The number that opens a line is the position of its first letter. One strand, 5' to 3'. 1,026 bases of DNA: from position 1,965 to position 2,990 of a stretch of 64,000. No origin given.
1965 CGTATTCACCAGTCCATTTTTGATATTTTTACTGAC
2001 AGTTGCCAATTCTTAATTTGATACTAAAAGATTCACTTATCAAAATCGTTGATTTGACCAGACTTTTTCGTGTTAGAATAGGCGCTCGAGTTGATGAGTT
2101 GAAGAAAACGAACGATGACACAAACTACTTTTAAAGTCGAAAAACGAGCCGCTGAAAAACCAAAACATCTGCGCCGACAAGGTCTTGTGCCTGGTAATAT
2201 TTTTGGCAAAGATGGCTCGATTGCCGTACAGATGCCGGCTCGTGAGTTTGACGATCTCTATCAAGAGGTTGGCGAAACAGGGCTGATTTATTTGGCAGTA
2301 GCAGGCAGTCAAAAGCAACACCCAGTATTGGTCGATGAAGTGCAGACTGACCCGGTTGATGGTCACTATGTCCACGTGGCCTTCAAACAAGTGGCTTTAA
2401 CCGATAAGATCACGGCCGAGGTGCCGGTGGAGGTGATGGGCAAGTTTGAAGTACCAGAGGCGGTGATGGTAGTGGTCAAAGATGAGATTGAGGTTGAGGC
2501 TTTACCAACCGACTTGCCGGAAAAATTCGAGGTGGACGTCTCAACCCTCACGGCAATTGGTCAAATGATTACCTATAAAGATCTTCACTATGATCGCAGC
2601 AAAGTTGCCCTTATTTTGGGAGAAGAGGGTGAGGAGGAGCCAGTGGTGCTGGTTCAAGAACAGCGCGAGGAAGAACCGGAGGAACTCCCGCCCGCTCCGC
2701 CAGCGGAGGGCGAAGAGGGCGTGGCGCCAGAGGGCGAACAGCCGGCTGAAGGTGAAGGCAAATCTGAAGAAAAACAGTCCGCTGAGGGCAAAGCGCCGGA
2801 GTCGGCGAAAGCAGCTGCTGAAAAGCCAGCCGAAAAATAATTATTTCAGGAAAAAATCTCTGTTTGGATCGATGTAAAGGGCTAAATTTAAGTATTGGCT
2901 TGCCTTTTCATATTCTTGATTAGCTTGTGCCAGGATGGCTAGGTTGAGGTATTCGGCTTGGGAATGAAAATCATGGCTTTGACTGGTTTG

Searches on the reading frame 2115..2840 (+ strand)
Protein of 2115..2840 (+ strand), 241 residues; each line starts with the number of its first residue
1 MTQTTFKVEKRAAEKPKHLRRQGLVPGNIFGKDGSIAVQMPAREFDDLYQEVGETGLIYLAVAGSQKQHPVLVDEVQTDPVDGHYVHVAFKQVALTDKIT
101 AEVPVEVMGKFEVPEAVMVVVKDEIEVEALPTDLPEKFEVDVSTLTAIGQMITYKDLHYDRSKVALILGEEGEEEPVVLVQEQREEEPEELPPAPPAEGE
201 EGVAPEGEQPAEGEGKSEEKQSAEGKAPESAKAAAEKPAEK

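Call 8: search_protein_families(library=pfam, proteins=[window:2115-2840:+], max_evalue=0.001)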
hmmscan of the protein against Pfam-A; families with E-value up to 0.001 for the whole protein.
window:2115-2840:+ (241 aa): 2 families
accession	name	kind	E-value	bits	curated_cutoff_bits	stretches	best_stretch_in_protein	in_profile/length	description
PF01386.24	Ribosomal_L25p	-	4.4e-16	59.5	23.6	1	7-90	2-82/82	Ribosomal L25p family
PF14693.11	Ribosomal_TL5_C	-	5e-13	49.7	27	1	98-183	1-83/84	Ribosomal protein TL5, C-terminal domain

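Call 57: find_encoding_contigs(protein=window:2115-2840:+, flank=10000, max_places=3)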
Protein window:2115-2840:+ (241 aa): 24 contigs read that carry it; 3 places shown.
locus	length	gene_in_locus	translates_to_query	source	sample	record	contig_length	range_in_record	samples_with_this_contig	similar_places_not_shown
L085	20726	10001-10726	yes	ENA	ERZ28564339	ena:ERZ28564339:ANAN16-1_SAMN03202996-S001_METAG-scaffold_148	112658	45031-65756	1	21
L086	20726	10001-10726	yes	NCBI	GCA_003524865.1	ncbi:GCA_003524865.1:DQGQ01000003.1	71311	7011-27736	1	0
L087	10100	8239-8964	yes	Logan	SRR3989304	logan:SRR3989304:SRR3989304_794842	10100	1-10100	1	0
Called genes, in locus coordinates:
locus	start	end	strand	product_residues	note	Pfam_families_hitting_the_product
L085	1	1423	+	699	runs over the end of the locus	PF01935:DUF87, PF12846:AAA_10, PF19044:P-loop_TraG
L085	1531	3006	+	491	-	PF11638:DnaA_N (weak), PF01695:IstB_IS21, PF03969:AFG1_ATPase (weak), PF00308:Bac_DnaA, PF00004:AAA (weak), PF08299:Bac_DnaA_C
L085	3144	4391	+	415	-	PF00712:DNA_pol3_beta, PF02767:DNA_pol3_beta_2, PF02768:DNA_pol3_beta_3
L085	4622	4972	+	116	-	-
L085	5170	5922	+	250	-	PF02096:60KD_IMP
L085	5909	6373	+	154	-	PF01424:R3H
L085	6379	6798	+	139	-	PF00075:RNase_H, PF13456:RVT_3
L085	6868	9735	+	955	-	PF13196:DUF4012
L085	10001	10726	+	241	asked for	PF01386:Ribosomal_L25p, PF14693:Ribosomal_TL5_C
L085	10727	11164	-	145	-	-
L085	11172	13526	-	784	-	PF00133:tRNA-synt_1, PF09334:tRNA-synt_1g, PF08264:Anticodon_1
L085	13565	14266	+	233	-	PF01255:Prenyltransf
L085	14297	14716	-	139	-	PF18895:T4SS_pilin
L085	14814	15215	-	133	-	PF18895:T4SS_pilin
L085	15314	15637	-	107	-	PF18895:T4SS_pilin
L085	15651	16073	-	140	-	PF18895:T4SS_pilin (weak)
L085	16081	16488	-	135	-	PF18895:T4SS_pilin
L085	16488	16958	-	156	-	-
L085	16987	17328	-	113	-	-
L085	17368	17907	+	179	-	PF04542:Sigma70_r2, PF08281:Sigma70_r4_2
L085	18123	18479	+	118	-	-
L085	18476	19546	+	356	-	PF02463:SMC_N, PF13175:AAA_15, PF13476:AAA_23 (weak)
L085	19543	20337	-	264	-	PF01256:Carb_kinase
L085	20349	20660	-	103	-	PF18898:DUF5654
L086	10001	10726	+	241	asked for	PF01386:Ribosomal_L25p, PF14693:Ribosomal_TL5_C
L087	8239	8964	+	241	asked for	PF01386:Ribosomal_L25p, PF14693:Ribosomal_TL5_C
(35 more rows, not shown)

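Call 59: find_homologous_proteins(query=L085:2-1420:+, max_evalue=1e-30)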
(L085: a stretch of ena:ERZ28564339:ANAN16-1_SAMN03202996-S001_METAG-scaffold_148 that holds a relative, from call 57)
Query L085:2-1420:+ (473 aa): 7998 proteins with E <= 1e-30 among 8000 candidates; the best 120 are listed.
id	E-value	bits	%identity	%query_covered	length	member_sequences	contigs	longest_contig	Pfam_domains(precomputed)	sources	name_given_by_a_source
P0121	0.0e+0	1032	99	100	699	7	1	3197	PF19044.7,PF01935.24,PF12846.14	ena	-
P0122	2.6e-252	855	84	99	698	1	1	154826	PF19044.7,PF01935.24,PF12846.14,PF03135.20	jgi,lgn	jgi:type IV secretory pathway VirB4 component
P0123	1.0e-251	853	86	100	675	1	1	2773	PF19044.7,PF01935.24,PF12846.14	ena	-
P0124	1.6e-250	849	84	99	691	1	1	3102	PF19044.7,PF01935.24,PF12846.14,PF03135.20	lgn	-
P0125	4.2e-246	835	81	100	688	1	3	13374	PF19044.7,PF01935.24,PF12846.14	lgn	-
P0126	9.3e-245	830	83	99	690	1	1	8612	PF19044.7,PF01935.24,PF12846.14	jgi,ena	-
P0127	2.8e-242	822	82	100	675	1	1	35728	PF19044.7,PF01935.24,PF12846.14,PF03135.20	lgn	-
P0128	7.6e-241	817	80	100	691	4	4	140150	PF19044.7,PF01935.24,PF12846.14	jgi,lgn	jgi:type IV secretory pathway VirB4 component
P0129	8.1e-240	814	78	100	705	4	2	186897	PF19044.7,PF01935.24,PF12846.14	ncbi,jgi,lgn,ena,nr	ncbi:MAG: hypothetical protein A2411_03050 [Candidatus Pacebacteria bacterium RIFOXYC1_FULL_39_21]|n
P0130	1.5e-239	813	81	100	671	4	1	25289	PF19044.7,PF01935.24,PF12846.14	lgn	-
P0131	1.6e-238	810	92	79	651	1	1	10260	PF19044.7,PF01935.24,PF12846.14,PF03135.20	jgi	jgi:type IV secretory pathway VirB4 component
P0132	4.0e-237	805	77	100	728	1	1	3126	PF19044.7,PF01935.24,PF12846.14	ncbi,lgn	ncbi:MAG: ATP-binding protein [Candidatus Paceibacterota bacterium]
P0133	1.3e-236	804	78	99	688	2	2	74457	PF19044.7,PF01935.24,PF12846.14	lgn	-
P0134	1.5e-236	803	77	99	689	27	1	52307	PF19044.7,PF01935.24,PF12846.14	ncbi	-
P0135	2.1e-236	803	79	99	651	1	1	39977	PF19044.7,PF01935.24,PF12846.14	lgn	-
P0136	6.0e-232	788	77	100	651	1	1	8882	PF19044.7,PF01935.24,PF12846.14,PF03135.20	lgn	-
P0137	3.5e-229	779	75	100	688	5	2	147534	PF19044.7,PF01935.24,PF12846.14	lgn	-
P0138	2.3e-228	776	73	99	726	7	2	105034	PF19044.7,PF01935.24,PF12846.14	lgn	-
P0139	1.9e-226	770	73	98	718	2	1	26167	PF19044.7,PF01935.24,PF12846.14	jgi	jgi:type IV secretory pathway VirB4 component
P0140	6.9e-226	768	73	100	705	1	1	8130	PF19044.7,PF01935.24,PF12846.14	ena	-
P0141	1.1e-225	768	72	99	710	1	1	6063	PF19044.7,PF01935.24,PF12846.14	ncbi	-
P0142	1.4e-225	767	73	99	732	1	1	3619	PF19044.7,PF01935.24,PF12846.14,PF03135.20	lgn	-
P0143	1.7e-225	767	74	99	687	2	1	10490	PF19044.7,PF01935.24,PF12846.14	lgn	-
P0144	9.4e-225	764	75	99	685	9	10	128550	PF19044.7,PF01935.24,PF12846.14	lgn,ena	-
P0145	1.6e-224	764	74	99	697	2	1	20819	PF19044.7,PF01935.24,PF12846.14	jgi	jgi:type IV secretory pathway VirB4 component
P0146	2.3e-224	763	78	93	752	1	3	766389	PF19044.7,PF01935.24,PF12846.14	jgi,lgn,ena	-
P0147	3.0e-224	763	73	99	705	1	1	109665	PF19044.7,PF01935.24,PF12846.14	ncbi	-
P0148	6.2e-224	762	74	100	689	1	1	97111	PF19044.7,PF01935.24,PF12846.14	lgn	-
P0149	1.2e-223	761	71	100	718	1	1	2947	PF19044.7,PF01935.24,PF12846.14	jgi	jgi:conjugal transfer ATP-binding protein TraC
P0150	1.5e-223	760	74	99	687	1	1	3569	PF19044.7,PF01935.24,PF12846.14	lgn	-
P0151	2.0e-223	760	75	99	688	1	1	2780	PF19044.7,PF01935.24,PF12846.14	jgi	jgi:conjugal transfer ATP-binding protein TraC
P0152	2.6e-223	760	72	99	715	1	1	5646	PF19044.7,PF01935.24,PF12846.14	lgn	-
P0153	2.9e-223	760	72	99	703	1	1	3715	PF19044.7,PF01935.24,PF12846.14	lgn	-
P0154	3.4e-223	759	74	99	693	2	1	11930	PF19044.7,PF01935.24,PF12846.14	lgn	-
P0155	1.1e-222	758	73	100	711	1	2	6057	PF19044.7,PF01935.24,PF12846.14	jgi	jgi:type IV secretory pathway VirB4 component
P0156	1.4e-222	757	70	99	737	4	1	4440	PF19044.7,PF01935.24,PF12846.14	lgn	-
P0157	1.9e-222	757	72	99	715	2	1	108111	PF19044.7,PF01935.24,PF12846.14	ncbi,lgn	ncbi:MAG: ATP-binding protein [Candidatus Woesebacteria bacterium]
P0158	2.5e-222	756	74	100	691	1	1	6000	PF19044.7,PF01935.24,PF12846.14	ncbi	-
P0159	2.5e-222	756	73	100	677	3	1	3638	PF19044.7,PF01935.24,PF12846.14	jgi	jgi:type IV secretory pathway VirB4 component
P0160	8.5e-222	755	71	100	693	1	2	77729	PF19044.7,PF01935.24,PF12846.14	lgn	-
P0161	1.0e-221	754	76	100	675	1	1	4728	PF19044.7,PF01935.24,PF12846.14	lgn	-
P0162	2.2e-221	753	72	99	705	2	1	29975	PF19044.7,PF01935.24,PF12846.14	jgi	jgi:conjugal transfer ATP-binding protein TraC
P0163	3.7e-221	753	72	100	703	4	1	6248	PF19044.7,PF01935.24,PF12846.14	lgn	-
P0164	4.5e-221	752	73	100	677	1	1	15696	PF19044.7,PF01935.24,PF12846.14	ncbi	-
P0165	4.7e-221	752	72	100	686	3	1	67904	PF19044.7,PF01935.24,PF12846.14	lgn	-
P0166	7.0e-221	752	72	99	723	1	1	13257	PF19044.7,PF01935.24,PF12846.14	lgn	-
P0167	7.9e-221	752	80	89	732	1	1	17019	PF19044.7,PF01935.24,PF12846.14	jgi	jgi:conjugal transfer ATP-binding protein TraC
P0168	1.0e-220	751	73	99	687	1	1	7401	PF19044.7,PF01935.24,PF12846.14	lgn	-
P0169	1.9e-220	750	67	100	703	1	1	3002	PF19044.7,PF01935.24,PF12846.14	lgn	-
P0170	2.2e-220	750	84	82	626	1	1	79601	PF19044.7,PF01935.24,PF12846.14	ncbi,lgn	ncbi:MAG: VirB4-like conjugal transfer ATPase, CD1110 family [Patescibacteria group bacterium]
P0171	2.6e-220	750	73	99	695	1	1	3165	PF19044.7,PF01935.24,PF12846.14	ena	-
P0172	3.1e-220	750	72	99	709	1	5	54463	PF19044.7,PF01935.24,PF12846.14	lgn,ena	-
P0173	3.1e-220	750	74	100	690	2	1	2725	PF19044.7,PF01935.24,PF12846.14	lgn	-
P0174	5.2e-220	749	70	99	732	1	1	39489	PF19044.7,PF01935.24,PF12846.14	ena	-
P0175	5.5e-220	749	76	93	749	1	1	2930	PF19044.7,PF01935.24,PF12846.14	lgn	-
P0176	8.5e-220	748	87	80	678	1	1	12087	PF19044.7,PF01935.24,PF12846.14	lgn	-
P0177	9.6e-220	748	85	80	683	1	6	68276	PF19044.7,PF01935.24,PF12846.14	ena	-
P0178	1.1e-219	748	73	99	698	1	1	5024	PF19044.7,PF01935.24,PF12846.14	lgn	-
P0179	1.2e-219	748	85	80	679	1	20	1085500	PF19044.7,PF01935.24,PF12846.14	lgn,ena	-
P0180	1.3e-219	747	73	100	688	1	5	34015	PF19044.7,PF01935.24,PF12846.14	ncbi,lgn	-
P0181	1.4e-219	747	72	99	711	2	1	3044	PF19044.7,PF01935.24,PF12846.14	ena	-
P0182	1.6e-219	747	71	99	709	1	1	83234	PF19044.7,PF01935.24,PF12846.14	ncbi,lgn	-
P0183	1.7e-219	747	73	100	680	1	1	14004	PF19044.7,PF01935.24,PF12846.14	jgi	jgi:type IV secretory pathway VirB4 component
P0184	1.8e-219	747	78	95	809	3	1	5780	PF19044.7,PF01935.24,PF12846.14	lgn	-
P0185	2.7e-219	746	82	84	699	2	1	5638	PF19044.7,PF01935.24,PF12846.14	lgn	-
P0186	3.0e-219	746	72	100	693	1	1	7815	PF19044.7,PF01935.24,PF12846.14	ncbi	-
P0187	3.3e-219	746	74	99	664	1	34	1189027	PF19044.7,PF01935.24,PF12846.14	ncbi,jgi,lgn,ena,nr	ncbi:MAG: DUF87 domain-containing protein [Candidatus Pacebacteria bacterium]|nr:DUF87 domain-contai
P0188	3.3e-219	746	74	99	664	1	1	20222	PF19044.7,PF01935.24,PF12846.14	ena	-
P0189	4.3e-219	746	70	99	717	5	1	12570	PF19044.7,PF01935.24,PF12846.14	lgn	-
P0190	6.1e-219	745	69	99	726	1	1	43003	PF19044.7,PF01935.24,PF12846.14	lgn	-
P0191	6.7e-219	745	74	99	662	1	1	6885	PF19044.7,PF01935.24,PF12846.14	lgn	-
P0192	7.6e-219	745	86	79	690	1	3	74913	PF19044.7,PF01935.24,PF12846.14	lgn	-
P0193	1.1e-218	744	71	99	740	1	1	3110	PF19044.7,PF01935.24,PF12846.14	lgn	-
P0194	1.1e-218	744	85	80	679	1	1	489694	PF19044.7,PF01935.24,PF12846.14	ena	-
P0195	1.8e-218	744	74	99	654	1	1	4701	PF19044.7,PF01935.24,PF12846.14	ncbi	ncbi:MAG TPA: DUF87 domain-containing protein, partial [Patescibacteria group bacterium]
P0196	2.2e-218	743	85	81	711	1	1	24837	PF19044.7,PF01935.24,PF12846.14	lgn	-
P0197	2.3e-218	743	74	99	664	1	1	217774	PF19044.7,PF01935.24,PF12846.14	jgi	-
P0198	2.7e-218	743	70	99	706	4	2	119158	PF19044.7,PF01935.24,PF12846.14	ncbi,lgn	-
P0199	4.9e-218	742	73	99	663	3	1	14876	PF19044.7,PF01935.24,PF12846.14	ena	-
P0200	4.9e-218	742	81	87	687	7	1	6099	PF19044.7,PF01935.24,PF12846.14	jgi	-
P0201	5.2e-218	742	74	99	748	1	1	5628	PF19044.7,PF01935.24,PF12846.14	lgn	-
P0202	6.8e-218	742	72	99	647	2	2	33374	PF19044.7,PF01935.24,PF12846.14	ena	-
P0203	6.8e-218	742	72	99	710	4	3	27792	PF19044.7,PF01935.24,PF12846.14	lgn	-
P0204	7.0e-218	742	73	100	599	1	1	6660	PF19044.7,PF01935.24,PF12846.14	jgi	jgi:type IV secretory pathway VirB4 component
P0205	7.3e-218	742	71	99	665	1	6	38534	PF19044.7,PF01935.24,PF12846.14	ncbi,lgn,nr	ncbi:MAG: ATP-binding protein [Pseudomonadales bacterium]|nr:ATP-binding protein [Pseudomonadales ba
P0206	7.3e-218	742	71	99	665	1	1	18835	PF19044.7,PF01935.24,PF12846.14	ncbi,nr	ncbi:ATP-binding protein [Candidatus Woesebacteria bacterium]|nr:ATP-binding protein [Candidatus Woe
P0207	7.3e-218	742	71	99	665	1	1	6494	PF19044.7,PF01935.24,PF12846.14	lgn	-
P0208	9.8e-218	741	73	100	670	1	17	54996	PF19044.7,PF01935.24,PF12846.14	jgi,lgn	jgi:type IV secretory pathway VirB4 component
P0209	1.2e-217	741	69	99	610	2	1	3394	PF19044.7,PF01935.24,PF12846.14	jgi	jgi:type IV secretory pathway VirB4 component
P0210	1.2e-217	741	76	91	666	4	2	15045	PF19044.7,PF01935.24,PF12846.14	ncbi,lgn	-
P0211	1.6e-217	741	79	88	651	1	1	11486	PF19044.7,PF01935.24,PF12846.14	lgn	-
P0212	2.0e-217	740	83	82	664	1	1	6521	PF19044.7,PF01935.24,PF12846.14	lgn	-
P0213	2.2e-217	740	71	99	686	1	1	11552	PF19044.7,PF01935.24,PF12846.14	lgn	-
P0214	2.2e-217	740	84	82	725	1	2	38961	PF19044.7,PF01935.24,PF12846.14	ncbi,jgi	jgi:conjugal transfer ATP-binding protein TraC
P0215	2.4e-217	740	73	100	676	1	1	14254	PF19044.7,PF01935.24,PF12846.14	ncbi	-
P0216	2.4e-217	740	72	100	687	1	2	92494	PF19044.7,PF01935.24,PF12846.14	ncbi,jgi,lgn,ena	-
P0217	2.6e-217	740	74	99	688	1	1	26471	PF19044.7,PF01935.24,PF12846.14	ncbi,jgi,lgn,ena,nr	ncbi:ATP-binding protein [Patescibacteria group bacterium]|nr:ATP-binding protein [Patescibacteria g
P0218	3.0e-217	740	72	100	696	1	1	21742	PF19044.7,PF01935.24,PF12846.14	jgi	jgi:conjugal transfer ATP-binding protein TraC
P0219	3.2e-217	740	71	99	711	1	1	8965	PF19044.7,PF01935.24,PF12846.14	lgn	-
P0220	3.6e-217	739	74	99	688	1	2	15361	PF19044.7,PF01935.24,PF12846.14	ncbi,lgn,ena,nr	ncbi:ATP-binding protein [Patescibacteria group bacterium]|nr:ATP-binding protein [Patescibacteria g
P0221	4.0e-217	739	72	99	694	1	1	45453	PF19044.7,PF01935.24,PF12846.14,PF03135.20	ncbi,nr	ncbi:MAG: DUF87 domain-containing protein [Candidatus Pacebacteria bacterium]|nr:DUF87 domain-contai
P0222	5.2e-217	739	71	100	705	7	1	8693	PF19044.7,PF01935.24,PF12846.14,PF03135.20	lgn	-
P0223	5.2e-217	739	72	99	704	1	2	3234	PF19044.7,PF01935.24,PF12846.14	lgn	-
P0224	5.9e-217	739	72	99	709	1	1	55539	PF19044.7,PF01935.24,PF12846.14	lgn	-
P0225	6.2e-217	739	68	99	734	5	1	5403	PF19044.7,PF01935.24,PF12846.14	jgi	jgi:type IV secretory pathway VirB4 component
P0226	6.3e-217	739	71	100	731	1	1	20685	PF19044.7,PF01935.24,PF12846.14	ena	-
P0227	7.3e-217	738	84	81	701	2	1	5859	PF19044.7,PF01935.24,PF12846.14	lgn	-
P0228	7.9e-217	738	71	99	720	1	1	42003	PF19044.7,PF01935.24,PF12846.14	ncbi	-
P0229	8.7e-217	738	72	100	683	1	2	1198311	PF19044.7,PF01935.24,PF12846.14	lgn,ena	-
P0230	9.0e-217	738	71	100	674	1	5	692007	PF19044.7,PF01935.24,PF12846.14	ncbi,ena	-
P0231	1.0e-216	738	70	99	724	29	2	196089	PF19044.7,PF01935.24,PF12846.14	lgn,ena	-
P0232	1.1e-216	738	74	100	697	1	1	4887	PF19044.7,PF01935.24,PF12846.14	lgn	-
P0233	1.2e-216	738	84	80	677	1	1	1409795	PF19044.7,PF01935.24,PF12846.14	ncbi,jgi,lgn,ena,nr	ncbi:MAG TPA: ATP-binding protein [Vitreimonas sp.]|nr:ATP-binding protein [Vitreimonas sp.]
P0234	1.2e-216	738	72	100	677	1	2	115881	PF19044.7,PF01935.24,PF12846.14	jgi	jgi:conjugal transfer ATP-binding protein TraC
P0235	1.4e-216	738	74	99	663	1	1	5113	PF19044.7,PF01935.24,PF12846.14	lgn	-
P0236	1.5e-216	737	72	99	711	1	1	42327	PF19044.7,PF01935.24,PF12846.14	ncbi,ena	-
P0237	1.8e-216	737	72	99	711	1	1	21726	PF19044.7,PF01935.24,PF12846.14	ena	-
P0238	2.0e-216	737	71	99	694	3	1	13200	PF19044.7,PF01935.24,PF12846.14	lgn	-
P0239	2.3e-216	737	72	100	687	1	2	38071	PF19044.7,PF01935.24,PF12846.14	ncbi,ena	-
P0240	2.3e-216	737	67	99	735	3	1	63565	PF19044.7,PF01935.24,PF12846.14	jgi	jgi:conjugal transfer ATP-binding protein TraC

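Call 60: find_encoding_contigs(protein=P0122, flank=10000, max_places=1)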
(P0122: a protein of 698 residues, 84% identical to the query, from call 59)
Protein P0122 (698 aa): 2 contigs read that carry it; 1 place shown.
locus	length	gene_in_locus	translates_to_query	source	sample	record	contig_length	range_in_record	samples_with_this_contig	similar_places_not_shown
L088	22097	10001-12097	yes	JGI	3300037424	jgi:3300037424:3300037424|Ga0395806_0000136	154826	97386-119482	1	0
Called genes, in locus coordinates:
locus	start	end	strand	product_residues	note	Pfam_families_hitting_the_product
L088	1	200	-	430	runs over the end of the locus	PF05221:AdoHcyase, PF02826:2-Hacid_dh_C, PF00670:AdoHcyase_NAD, PF07991:KARI_N (weak)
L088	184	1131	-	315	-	PF00294:PfkB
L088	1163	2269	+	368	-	PF00438:S-AdoMet_synt_N, PF02772:S-AdoMet_synt_M, PF02773:S-AdoMet_synt_C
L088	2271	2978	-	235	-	-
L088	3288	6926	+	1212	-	PF01551:Peptidase_M23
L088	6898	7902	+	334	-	-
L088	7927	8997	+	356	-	PF12666:PrgI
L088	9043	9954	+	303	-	PF26593:TraC-like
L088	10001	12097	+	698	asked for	PF03135:CagE_TrbE_VirB (weak), PF01935:DUF87, PF12846:AAA_10, PF19044:P-loop_TraG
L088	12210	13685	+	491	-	PF01695:IstB_IS21 (weak), PF00308:Bac_DnaA, PF00004:AAA (weak), PF08299:Bac_DnaA_C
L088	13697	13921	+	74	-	-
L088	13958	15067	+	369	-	PF00712:DNA_pol3_beta, PF02767:DNA_pol3_beta_2, PF02768:DNA_pol3_beta_3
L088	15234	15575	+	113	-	-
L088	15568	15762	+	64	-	PF01809:YidD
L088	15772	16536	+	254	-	PF02096:60KD_IMP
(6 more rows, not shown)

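Call 61: find_encoding_contigs(protein=P0121, flank=10000, max_places=2)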
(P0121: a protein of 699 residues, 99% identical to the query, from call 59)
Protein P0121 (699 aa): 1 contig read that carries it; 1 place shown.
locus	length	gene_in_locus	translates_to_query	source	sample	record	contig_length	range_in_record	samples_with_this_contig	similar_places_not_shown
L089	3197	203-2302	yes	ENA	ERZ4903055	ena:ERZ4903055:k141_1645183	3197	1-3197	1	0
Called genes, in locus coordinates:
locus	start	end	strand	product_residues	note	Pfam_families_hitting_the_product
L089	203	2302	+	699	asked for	PF01935:DUF87, PF12846:AAA_10, PF19044:P-loop_TraG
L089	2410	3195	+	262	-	?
